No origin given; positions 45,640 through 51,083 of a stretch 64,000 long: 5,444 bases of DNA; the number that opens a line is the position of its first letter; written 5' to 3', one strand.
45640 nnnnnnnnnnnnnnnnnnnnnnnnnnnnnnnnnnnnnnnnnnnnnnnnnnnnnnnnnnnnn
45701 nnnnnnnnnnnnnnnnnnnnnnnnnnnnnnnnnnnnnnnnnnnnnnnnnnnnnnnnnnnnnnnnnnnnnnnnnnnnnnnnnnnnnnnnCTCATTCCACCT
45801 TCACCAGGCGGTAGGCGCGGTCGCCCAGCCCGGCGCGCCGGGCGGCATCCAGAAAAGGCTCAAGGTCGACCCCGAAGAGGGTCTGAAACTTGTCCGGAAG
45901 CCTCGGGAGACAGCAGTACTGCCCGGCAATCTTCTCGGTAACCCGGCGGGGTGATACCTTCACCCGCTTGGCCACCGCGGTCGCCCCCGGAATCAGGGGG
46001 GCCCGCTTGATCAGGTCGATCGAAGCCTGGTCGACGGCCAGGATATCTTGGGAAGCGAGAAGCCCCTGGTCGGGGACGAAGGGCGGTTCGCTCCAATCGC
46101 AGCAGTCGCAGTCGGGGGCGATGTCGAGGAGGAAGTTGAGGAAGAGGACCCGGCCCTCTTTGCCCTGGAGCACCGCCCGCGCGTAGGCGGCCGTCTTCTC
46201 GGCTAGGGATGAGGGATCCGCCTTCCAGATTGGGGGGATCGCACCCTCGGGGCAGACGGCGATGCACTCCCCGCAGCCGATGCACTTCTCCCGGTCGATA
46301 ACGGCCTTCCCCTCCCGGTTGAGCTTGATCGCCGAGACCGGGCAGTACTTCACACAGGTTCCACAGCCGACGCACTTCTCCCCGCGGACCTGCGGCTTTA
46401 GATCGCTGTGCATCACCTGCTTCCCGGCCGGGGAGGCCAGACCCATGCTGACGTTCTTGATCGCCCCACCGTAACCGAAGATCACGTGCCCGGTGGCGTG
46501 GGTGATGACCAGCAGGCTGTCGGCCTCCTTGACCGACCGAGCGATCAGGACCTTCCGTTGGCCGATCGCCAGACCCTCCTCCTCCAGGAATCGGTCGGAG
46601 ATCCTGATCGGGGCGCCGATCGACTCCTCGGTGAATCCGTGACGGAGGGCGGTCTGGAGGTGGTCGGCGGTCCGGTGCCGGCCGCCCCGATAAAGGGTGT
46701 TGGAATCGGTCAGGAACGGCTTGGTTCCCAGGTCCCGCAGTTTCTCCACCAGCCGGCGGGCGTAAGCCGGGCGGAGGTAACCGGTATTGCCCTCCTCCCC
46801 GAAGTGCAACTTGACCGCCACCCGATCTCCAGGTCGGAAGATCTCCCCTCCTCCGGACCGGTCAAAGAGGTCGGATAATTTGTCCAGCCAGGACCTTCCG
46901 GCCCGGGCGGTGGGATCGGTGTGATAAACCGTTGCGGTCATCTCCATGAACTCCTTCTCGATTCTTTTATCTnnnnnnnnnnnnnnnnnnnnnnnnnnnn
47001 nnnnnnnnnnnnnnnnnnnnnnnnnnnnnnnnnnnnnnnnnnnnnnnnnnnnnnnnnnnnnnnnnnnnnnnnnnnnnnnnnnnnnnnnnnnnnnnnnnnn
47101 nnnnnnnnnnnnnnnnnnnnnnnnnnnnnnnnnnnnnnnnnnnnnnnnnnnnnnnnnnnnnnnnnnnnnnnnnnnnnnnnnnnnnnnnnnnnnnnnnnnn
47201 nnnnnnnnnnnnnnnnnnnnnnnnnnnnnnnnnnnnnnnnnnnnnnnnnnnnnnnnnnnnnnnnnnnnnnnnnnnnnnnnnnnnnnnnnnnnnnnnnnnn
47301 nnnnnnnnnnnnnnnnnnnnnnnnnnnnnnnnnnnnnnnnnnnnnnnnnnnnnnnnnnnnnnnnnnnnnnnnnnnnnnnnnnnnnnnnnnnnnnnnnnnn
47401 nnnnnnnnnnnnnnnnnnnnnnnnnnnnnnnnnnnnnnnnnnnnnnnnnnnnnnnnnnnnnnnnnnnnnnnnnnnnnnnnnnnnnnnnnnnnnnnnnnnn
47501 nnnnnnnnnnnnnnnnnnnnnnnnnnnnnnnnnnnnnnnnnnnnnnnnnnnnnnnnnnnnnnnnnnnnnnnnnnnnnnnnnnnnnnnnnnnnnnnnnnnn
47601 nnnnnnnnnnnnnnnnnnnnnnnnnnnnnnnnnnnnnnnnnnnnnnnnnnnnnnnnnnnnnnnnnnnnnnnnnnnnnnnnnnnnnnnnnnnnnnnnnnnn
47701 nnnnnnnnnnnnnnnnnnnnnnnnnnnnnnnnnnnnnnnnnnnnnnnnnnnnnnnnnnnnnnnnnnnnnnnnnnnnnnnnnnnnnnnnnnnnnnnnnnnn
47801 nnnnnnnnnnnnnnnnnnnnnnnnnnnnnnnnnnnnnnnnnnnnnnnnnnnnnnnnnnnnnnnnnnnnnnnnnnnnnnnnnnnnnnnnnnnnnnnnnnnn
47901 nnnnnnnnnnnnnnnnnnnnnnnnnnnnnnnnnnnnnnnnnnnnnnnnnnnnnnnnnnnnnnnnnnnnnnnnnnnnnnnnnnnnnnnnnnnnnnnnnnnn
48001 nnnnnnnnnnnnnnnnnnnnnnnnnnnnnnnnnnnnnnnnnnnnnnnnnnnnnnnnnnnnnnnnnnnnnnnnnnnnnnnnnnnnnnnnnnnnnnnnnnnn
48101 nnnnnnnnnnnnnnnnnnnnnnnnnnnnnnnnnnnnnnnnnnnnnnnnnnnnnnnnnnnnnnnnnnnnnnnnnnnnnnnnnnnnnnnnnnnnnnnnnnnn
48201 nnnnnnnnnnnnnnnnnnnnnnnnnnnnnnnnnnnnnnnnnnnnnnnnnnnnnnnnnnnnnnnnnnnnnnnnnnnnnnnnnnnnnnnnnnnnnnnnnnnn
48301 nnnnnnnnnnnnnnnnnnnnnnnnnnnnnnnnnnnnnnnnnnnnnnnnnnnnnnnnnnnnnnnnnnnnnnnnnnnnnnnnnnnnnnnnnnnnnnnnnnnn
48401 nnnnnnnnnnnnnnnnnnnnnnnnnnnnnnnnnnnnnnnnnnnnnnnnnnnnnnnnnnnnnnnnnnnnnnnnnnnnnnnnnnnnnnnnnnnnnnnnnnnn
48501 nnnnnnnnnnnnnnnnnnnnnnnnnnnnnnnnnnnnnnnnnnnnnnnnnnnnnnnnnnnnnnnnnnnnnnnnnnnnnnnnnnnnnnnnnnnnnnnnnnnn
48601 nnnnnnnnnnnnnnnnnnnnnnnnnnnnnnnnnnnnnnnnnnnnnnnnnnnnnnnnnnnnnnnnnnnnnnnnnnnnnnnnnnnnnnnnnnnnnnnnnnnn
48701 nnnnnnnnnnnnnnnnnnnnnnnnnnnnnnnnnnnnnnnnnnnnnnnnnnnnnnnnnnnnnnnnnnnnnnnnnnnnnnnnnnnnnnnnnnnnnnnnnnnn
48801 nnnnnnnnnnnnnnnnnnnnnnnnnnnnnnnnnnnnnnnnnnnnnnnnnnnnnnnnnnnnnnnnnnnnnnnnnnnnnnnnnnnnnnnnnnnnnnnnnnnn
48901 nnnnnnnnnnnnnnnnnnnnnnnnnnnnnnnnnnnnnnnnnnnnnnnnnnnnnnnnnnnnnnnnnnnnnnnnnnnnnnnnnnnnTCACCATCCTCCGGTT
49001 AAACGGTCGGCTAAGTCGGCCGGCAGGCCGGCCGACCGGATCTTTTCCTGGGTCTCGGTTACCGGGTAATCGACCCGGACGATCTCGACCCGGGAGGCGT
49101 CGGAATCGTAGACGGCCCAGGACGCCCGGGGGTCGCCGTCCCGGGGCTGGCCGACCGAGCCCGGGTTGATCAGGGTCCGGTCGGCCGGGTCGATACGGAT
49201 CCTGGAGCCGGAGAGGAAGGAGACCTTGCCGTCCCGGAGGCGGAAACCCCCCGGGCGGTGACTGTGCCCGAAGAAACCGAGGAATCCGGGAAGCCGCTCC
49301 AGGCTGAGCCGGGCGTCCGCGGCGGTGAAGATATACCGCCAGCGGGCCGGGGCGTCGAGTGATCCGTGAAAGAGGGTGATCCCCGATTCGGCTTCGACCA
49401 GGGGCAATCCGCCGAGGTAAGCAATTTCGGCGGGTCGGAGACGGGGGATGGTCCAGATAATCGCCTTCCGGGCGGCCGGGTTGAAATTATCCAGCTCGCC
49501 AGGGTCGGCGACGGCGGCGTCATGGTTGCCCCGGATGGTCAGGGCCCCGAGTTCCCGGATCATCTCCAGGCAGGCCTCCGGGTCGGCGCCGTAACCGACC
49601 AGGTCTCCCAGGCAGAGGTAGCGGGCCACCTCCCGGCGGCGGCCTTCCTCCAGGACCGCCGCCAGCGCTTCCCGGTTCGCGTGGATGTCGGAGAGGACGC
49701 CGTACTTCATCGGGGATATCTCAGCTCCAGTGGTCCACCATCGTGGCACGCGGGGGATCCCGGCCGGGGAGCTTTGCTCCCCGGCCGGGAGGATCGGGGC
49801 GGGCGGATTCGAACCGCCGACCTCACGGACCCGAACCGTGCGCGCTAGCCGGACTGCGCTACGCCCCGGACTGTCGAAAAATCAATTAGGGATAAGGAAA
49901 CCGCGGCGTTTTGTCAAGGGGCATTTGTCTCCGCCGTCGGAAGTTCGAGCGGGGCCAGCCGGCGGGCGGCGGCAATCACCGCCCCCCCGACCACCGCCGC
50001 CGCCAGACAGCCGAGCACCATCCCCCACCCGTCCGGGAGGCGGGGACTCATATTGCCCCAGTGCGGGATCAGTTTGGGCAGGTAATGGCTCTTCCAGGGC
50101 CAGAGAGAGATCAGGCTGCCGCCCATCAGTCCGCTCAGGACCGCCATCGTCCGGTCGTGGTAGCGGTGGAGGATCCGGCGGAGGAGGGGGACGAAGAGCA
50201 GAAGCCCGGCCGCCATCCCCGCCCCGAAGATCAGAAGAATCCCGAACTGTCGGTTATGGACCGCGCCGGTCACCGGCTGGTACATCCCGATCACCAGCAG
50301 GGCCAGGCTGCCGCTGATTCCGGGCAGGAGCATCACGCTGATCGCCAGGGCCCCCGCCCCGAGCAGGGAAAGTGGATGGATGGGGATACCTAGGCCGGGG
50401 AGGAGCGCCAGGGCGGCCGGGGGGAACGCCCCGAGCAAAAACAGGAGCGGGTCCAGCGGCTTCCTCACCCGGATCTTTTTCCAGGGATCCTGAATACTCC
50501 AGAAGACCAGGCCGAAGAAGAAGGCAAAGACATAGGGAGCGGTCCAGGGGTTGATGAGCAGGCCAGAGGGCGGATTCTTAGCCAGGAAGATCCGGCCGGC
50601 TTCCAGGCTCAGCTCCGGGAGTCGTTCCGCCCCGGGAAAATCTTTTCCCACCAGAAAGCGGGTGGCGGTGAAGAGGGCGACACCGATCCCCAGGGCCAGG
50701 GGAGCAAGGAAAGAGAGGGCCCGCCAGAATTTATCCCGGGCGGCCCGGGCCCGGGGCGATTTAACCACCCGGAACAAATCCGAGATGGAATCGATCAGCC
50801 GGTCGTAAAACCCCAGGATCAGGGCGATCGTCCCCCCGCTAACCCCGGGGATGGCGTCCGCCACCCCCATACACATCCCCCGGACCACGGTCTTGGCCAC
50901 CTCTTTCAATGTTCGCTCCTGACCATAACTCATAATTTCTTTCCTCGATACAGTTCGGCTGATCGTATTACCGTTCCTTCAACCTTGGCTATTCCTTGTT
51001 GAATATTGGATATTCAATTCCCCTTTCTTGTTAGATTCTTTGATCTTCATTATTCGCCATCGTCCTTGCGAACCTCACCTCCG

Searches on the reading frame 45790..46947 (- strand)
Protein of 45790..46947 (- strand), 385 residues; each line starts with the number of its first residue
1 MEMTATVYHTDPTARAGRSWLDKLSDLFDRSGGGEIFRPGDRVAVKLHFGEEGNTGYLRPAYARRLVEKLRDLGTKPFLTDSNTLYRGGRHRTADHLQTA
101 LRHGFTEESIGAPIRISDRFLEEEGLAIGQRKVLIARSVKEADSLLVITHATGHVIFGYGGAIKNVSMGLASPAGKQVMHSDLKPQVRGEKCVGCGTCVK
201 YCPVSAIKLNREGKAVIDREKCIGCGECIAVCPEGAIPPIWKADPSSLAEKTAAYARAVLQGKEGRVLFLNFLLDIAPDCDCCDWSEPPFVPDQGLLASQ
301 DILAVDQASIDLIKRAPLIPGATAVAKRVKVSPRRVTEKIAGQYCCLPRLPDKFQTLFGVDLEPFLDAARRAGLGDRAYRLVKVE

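Call 88: search_protein_families(library=pfam, proteins=[window:45790-46947:-], max_evalue=0.00001)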
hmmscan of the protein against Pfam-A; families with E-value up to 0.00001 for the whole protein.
window:45790-46947:- (385 aa): 11 families
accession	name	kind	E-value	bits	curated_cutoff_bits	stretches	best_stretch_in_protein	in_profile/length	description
PF04015.17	DUF362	-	6.6e-39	134.5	24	1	43-311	1-200/200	Domain of unknown function (DUF362)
PF00037.32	Fer4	-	4.4e-16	58.4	21.1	2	216-237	2-23/24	4Fe-4S binding domain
PF14697.11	Fer4_21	-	8.3e-16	58.3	35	1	187-237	3-57/59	4Fe-4S dicluster domain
PF12837.12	Fer4_6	-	9.1e-15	54.2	25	1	215-237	2-24/24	4Fe-4S binding domain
PF13237.11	Fer4_10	-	3.6e-13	49.7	25.5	1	187-233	4-53/53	4Fe-4S dicluster domain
PF12838.12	Fer4_7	-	5e-12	46.5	27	1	191-236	1-52/52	4Fe-4S dicluster domain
PF12797.12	Fer4_2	-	8.9e-11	41.5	24.5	1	214-234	2-22/22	4Fe-4S binding domain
PF13187.11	Fer4_9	-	3.7e-10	40.1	27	1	191-237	1-52/52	4Fe-4S dicluster domain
PF13484.11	Fer4_16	-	1.8e-08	35.5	30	0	191-212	1-21/66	4Fe-4S double cluster binding domain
PF12800.12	Fer4_4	-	6e-08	32.8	24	0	220-235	2-17/17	4Fe-4S binding domain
PF25160.1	LdpA_Fe-S-bd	-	7e-08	32.6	27.6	1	198-237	9-43/49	LdpA Fe-S cluster-binding domain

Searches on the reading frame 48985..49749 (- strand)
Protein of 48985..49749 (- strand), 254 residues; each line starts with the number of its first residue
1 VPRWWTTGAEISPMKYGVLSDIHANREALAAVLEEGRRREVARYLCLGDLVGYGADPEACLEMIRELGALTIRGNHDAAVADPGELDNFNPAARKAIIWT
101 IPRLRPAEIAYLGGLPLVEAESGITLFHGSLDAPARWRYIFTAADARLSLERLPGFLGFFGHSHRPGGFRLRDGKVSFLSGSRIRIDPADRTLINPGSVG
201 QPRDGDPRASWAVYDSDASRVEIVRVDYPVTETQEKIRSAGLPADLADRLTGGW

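Call 88: search_protein_families(library=pfam, proteins=[window:48985-49749:-], max_evalue=0.00001)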
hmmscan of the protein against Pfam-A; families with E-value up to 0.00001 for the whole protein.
window:48985-49749:- (254 aa): 2 families
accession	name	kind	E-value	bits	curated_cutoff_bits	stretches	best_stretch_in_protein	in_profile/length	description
PF12850.12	Metallophos_2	-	1.1e-16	61.6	27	1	14-217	1-152/154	Calcineurin-like phosphoesterase superfamily domain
PF00149.33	Metallophos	-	2.8e-13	51.2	21.5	1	14-130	1-116/191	Calcineurin-like phosphoesterase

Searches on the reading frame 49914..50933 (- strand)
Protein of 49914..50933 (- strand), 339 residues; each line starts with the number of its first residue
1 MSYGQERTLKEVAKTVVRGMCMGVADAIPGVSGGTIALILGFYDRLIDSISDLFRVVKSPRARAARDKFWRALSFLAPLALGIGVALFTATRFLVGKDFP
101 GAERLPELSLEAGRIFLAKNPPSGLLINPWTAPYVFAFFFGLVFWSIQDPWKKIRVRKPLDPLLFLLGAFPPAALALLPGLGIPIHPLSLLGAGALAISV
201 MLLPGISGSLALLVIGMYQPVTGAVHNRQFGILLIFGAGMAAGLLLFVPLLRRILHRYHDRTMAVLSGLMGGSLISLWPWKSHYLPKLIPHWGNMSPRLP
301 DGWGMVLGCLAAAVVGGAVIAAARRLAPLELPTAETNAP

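Call 88: search_protein_families(library=pfam, proteins=[window:49914-50933:-], max_evalue=0.00001)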
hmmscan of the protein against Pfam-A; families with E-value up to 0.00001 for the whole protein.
window:49914-50933:- (339 aa): 1 family
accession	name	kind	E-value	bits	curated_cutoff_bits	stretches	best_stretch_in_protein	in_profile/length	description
PF04018.18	VCA0040-like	-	9.2e-57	192.9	26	2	134-283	85-234/246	Undecaprenyl phosphate translocase-like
